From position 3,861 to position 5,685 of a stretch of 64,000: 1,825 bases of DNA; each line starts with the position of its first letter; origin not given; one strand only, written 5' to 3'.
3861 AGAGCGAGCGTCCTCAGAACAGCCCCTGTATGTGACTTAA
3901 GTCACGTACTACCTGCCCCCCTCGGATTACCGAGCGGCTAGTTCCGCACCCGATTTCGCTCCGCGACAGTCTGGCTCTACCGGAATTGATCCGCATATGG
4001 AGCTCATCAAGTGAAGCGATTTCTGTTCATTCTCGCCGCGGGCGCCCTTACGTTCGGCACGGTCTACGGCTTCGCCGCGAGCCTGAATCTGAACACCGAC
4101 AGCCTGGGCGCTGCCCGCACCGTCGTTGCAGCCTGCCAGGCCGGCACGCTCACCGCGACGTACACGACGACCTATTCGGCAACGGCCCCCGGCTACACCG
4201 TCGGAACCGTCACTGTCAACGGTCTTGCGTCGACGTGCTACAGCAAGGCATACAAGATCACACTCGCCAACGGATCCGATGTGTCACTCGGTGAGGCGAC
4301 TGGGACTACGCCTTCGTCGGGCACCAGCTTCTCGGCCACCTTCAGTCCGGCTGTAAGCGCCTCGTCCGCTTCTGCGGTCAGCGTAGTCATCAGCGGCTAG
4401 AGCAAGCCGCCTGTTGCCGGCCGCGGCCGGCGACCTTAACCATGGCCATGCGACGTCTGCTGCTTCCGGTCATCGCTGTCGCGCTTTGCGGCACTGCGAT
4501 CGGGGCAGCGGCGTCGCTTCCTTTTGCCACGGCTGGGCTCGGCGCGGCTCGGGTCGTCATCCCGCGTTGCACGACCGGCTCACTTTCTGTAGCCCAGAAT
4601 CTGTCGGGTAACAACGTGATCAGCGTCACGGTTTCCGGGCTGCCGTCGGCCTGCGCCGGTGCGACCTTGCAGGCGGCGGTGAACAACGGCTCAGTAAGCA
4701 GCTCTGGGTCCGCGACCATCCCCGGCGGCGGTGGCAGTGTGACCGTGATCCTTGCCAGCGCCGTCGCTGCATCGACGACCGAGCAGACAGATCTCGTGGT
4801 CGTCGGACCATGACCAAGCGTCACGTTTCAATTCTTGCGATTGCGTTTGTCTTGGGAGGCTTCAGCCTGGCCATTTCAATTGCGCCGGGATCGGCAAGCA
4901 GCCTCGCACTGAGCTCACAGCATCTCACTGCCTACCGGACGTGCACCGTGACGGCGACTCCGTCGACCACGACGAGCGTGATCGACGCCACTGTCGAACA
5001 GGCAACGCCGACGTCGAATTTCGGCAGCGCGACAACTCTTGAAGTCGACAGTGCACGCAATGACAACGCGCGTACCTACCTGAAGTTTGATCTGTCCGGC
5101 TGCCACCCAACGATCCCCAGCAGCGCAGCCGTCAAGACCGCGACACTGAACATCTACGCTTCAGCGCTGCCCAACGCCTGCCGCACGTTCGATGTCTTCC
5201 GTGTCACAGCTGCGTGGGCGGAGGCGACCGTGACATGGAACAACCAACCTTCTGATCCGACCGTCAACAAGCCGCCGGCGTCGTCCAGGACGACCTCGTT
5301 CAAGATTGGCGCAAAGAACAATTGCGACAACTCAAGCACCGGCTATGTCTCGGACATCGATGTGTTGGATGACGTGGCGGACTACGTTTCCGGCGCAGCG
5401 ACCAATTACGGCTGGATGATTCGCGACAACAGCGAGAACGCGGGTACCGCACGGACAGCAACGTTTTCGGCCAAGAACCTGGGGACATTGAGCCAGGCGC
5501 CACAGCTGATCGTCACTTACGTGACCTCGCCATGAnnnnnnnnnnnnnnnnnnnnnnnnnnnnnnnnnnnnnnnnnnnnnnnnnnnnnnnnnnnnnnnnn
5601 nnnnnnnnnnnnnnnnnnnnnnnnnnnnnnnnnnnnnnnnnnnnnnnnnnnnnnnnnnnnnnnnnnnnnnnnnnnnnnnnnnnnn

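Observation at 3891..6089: SipW-type (S26B) signal peptidase operon with three cognate secreted proteins: candidate uncharacterised extracellular fibre/matrix module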

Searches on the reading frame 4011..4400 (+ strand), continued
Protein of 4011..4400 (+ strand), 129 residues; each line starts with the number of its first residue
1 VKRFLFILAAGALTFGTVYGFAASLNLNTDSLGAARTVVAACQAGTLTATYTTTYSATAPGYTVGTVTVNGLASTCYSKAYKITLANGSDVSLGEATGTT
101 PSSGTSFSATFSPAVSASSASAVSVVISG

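Call 62: search_protein_families(library=padloc, proteins=[window:4011-4400:+], max_evalue=0.01)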
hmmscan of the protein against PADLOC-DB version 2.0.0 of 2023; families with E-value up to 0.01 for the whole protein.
window:4011-4400:+ (129 aa): 0 families

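Call 66: predict_structure(alignment_id=A5)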
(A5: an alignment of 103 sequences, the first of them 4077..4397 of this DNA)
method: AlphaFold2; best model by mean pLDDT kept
length: 107 residues; sequences in the alignment: 103
mean_pLDDT: 79.6   pTM: 0.71
mean pLDDT of the five models: 79.6, 78.4, 77.4, 76.9, 75.0
residues with pLDDT >= 90: 30; 70-90: 57; 50-70: 8; < 50: 12
segments of 3 or more residues with pLDDT < 50: 1-12
pLDDT, mean of each block of 10 residues (from residue 1): 35 59 83 79 89 91 86 93 92 85 85
secondary structure, 60 per line:
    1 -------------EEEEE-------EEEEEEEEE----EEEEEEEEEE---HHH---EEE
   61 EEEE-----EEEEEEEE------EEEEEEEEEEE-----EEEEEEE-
elements in order: E14-18 E26-34 E39-48 E58-64 E70-77 E84-94 E100-106

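Call 69: fold_search(model_id=the predicted structure, library=pdb)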
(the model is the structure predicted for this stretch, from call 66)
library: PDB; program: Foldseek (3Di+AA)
matches with E <= 10: 534; with E <= 0.001: 0
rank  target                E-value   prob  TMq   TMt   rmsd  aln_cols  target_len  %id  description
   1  2xwx_A                6.8e-02  0.47  0.29  0.10   6.9        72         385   12  Vibrio cholerae colonization factor GbpA crystal structure (released 2011-11-16)
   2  8wc1                  9.7e-02  0.21  0.23  0.18  10.5        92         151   16  A carbohydrate binding domain of a putative pectate lyase (released 2024-09-18)
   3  8dhw_A                1.1e-01  0.44  0.27  0.07   5.0        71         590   20  Treponema lecithinolyticum beta-glucuronidase in complex with a UNC4917-glucuronide conjugate (released 2023-05-17)
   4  8e72_B                1.4e-01  0.25  0.24  0.06   5.5        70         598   18  Treponema lecithinolyticum beta-glucuronidase in complex with a ciprofloxacin-glucuronide conjugate (released 2023-06-21)
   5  8dhv_B                2.2e-01  0.20  0.24  0.06   5.5        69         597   19  Treponema lecithinolyticum beta-glucuronidase (released 2023-05-17)
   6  6mvh_A                2.2e-01  0.20  0.31  0.07  11.5       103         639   13  Crystal structure of FMN-binding beta-glucuronidase from Roseburia hominis (released 2019-01-30)
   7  7zvo                  2.4e-01  0.28  0.31  0.26  13.3        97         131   15  Structure of CBM BT0996-C from Bacteroides thetaiotaomicron (released 2023-02-08)
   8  3hn3_B                2.4e-01  0.16  0.24  0.06   5.6        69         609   17  Human beta-glucuronidase at 1.7 A resolution (released 2009-12-01)
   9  8hhv_A                2.5e-01  0.07  0.18  0.06  15.7       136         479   14  endo-alpha-D-arabinanase EndoMA1 from Microbacterium arabinogalactanolyticum (released 2023-08-16)
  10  7f9j_A                2.8e-01  0.44  0.33  0.29   5.3        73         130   14  Thrombocorticin Q25K in complex with Ca2+ (released 2022-07-06)
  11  7c7u_A                3.0e-01  0.41  0.26  0.06   3.2        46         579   24  Biofilm associated protein - BSP domain (released 2021-05-12)
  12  8ic1_A                3.0e-01  0.07  0.19  0.06  15.8       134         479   14  endo-alpha-D-arabinanase EndoMA1 D51N mutant from Microbacterium arabinogalactanolyticum in complex with arabinooligos (released 2023-08-16)
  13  7bcj_MODEL_1_A        3.2e-01  0.28  0.34  0.28   5.5        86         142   20  Solution Structure of RoxP (released 2021-11-24)
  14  7f91_A                3.4e-01  0.35  0.33  0.28   5.4        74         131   12  SeMet derivative of Thrombocorticin (released 2022-07-06)
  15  3hn3_E                3.4e-01  0.14  0.23  0.06   5.6        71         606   17  Human beta-glucuronidase at 1.7 A resolution (released 2009-12-01)
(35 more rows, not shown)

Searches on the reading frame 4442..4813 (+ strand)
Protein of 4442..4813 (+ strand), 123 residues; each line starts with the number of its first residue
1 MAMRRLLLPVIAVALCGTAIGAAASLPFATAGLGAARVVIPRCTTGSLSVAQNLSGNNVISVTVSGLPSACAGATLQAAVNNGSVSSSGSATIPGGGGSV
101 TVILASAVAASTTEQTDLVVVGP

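Call 3: search_protein_families(library=ncbifam, proteins=[window:4442-4813:+], max_evalue=1)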
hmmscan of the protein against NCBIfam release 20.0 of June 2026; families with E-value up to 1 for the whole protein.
window:4442-4813:+ (123 aa): 0 families

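Call 4: search_protein_families(library=pfam, proteins=[window:4442-4813:+], max_evalue=1)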
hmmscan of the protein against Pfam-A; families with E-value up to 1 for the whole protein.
window:4442-4813:+ (123 aa): 0 families

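Call 10: find_homologous_proteins(query=window:4442-4813:+, max_evalue=0.001)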
Query window:4442-4813:+ (123 aa): 207 proteins with E <= 0.001 among 652 candidates; the best 120 are listed.
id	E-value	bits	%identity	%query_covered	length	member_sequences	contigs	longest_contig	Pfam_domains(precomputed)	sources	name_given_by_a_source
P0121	6.4e-63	227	100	100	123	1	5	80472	-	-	-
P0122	4.2e-46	173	76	100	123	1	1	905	-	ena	-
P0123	7.7e-46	172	78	98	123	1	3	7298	-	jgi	-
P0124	3.6e-45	170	74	98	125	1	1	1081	-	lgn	-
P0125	4.6e-45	170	75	98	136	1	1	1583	-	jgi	jgi:hypothetical protein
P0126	4.2e-44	167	73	100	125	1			-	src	-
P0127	3.8e-42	160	73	98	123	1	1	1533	-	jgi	jgi:hypothetical protein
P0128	4.1e-40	154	74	98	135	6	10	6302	-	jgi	jgi:hypothetical protein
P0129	8.3e-38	146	65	98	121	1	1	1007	-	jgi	jgi:hypothetical protein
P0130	1.4e-34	136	66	99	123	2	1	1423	-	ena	-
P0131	5.7e-34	134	64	98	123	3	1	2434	-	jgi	jgi:hypothetical protein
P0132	2.8e-33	132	63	100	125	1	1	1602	-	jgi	jgi:hypothetical protein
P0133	4.9e-33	131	64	87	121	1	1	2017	-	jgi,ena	-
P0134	6.7e-33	131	66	99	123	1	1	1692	-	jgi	-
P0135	1.3e-32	130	63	99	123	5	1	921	-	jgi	jgi:hypothetical protein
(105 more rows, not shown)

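Call 62: search_protein_families(library=padloc, proteins=[window:4442-4813:+], max_evalue=0.01)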
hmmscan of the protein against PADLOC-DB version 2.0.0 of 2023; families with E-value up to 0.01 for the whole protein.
window:4442-4813:+ (123 aa): 0 families

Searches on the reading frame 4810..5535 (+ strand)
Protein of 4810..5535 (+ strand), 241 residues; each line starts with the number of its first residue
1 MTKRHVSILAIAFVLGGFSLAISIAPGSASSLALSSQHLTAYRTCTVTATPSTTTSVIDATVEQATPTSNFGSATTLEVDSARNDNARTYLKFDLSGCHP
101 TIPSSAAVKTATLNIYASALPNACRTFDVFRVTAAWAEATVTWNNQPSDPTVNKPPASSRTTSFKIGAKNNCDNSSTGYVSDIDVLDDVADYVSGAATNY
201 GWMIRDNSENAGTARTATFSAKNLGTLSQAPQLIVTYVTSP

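Call 3: search_protein_families(library=ncbifam, proteins=[window:4810-5535:+], max_evalue=1)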
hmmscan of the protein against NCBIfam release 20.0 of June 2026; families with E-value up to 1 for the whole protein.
window:4810-5535:+ (241 aa): 1 family
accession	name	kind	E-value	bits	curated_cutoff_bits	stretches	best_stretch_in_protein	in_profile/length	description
NF033679.1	DNRLRE_dom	domain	3.8e-30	105.1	34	1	59-236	2-164/164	DNRLRE domain-containing protein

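Call 4: search_protein_families(library=pfam, proteins=[window:4810-5535:+], max_evalue=1)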
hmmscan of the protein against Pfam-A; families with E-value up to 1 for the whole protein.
window:4810-5535:+ (241 aa): 2 families
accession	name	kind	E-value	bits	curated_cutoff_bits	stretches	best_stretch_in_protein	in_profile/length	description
PF24517.2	CBM96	-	1.1e-21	77.8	26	1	52-236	3-163/164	Carbohydrate-binding module family 96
PF06848.17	Disaggr_repeat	-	4e-08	33.6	33.9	1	60-233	2-177/179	Disaggregatase related repeat domain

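Call 18: search_solved_structures(query=window:4810-5535:+, max_evalue=1)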
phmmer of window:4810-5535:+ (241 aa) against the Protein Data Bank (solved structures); distinct sequences matched with E-value up to 1: 2.
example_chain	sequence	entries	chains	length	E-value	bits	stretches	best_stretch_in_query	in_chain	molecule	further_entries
7vbo_A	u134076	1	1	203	0.0031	20.5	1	63-210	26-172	Alginate lyase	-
8wab_A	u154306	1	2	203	0.0038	20.3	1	67-160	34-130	DNRLRE domain-containing protein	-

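Call 47: find_related_loci(query=A4, collection=genome_contigs, flank=4000)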
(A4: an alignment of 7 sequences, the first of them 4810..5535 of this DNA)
Query A4 (241 aa) in genome_contigs; peptide patterns used: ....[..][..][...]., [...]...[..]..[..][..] (x = any residue, [..] = any of these).
123 stretches matched a pattern; 69 encode a relative of the query (tblastn E <= 1e-3); 69 distinct loci.
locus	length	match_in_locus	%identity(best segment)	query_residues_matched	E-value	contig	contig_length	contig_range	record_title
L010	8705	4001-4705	59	5-241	2e-84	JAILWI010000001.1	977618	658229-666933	MAG: Chloroflexota bacterium isolate ECS24B4 ECS24B4_1, whole genome shotgun sequence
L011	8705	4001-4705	56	6-241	8e-84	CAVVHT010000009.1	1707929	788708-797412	MAG: uncultured Chloroflexia bacterium isolate MFD02840.bin.3.353 genome assembly, contig: contig_70540, whole genome sh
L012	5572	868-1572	55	1-237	4e-81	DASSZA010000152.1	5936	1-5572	MAG TPA_asm: Candidatus Limnocylindrales bacterium isolate SMAG_U695 k141_1279728, whole genome shotgun sequence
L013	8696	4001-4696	55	9-241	3e-79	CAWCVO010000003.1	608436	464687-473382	MAG: uncultured Chloroflexia bacterium isolate MFD05442.bin.1.98 genome assembly, contig: contig_41507, whole genome sho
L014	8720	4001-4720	52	4-241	1e-78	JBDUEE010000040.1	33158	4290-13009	MAG: Chloroflexota bacterium isolate cluster4_bin.88 NODE_1663_length_33158_cov_6.582787, whole genome shotgun sequence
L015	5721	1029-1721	52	12-241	7e-78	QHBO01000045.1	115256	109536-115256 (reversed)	MAG: Chloroflexi bacterium isolate RRmetagenome_bin18 antarctic_groopm_ref2_bin_258_contig_747, whole genome shotgun seq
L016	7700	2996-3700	56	3-241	4e-77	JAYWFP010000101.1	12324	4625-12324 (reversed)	MAG: Chloroflexota bacterium isolate GL99_UP_metabat_52_sub GL99_UP_metabat_52_sub_100, whole genome shotgun sequence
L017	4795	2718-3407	51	8-241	6e-76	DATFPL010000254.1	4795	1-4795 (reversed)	MAG TPA_asm: Candidatus Limnocylindrales bacterium isolate SMAG_U9302 k141_409649, whole genome shotgun sequence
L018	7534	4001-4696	56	8-241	2e-73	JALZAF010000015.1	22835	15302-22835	MAG: Chloroflexota bacterium isolate KAP bin84 SD1490-92_k127_1591670, whole genome shotgun sequence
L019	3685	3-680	56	17-241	4e-73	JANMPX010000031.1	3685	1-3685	MAG: Chloroflexota bacterium isolate OTE_51_metabat_371 OTE_51_k141_2115573, whole genome shotgun sequence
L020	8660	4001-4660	56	23-241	7e-72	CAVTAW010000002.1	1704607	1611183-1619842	MAG: uncultured Chloroflexia bacterium isolate MFD02416.bin.2.65 genome assembly, contig: contig_50, whole genome shotgu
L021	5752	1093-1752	56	21-241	1e-70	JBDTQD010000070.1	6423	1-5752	MAG: Chloroflexota bacterium isolate cluster3_bin.213 NODE_63857_length_6423_cov_31.723304, whole genome shotgun sequenc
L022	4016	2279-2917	56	29-241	3e-70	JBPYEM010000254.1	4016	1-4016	MAG: Candidatus Limnocylindrales bacterium isolate Bin.007.fastaField_pasture_P2 k127_4138497, whole genome shotgun sequ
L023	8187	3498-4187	49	6-237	6e-70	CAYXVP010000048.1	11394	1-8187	MAG TPA_asm: uncultured Anaerolinea sp. isolate SRP273308_co1_404 genome assembly, contig: NODE_7555_length_11394_cov_5.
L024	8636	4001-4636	59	29-241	2e-69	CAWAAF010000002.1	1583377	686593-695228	MAG: uncultured Chloroflexia bacterium isolate MFD00392.bin.2.278 genome assembly, contig: contig_12635, whole genome sh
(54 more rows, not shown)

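Call 62: search_protein_families(library=padloc, proteins=[window:4810-5535:+], max_evalue=0.01)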
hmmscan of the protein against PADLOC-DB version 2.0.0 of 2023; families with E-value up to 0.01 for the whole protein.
window:4810-5535:+ (241 aa): 0 families
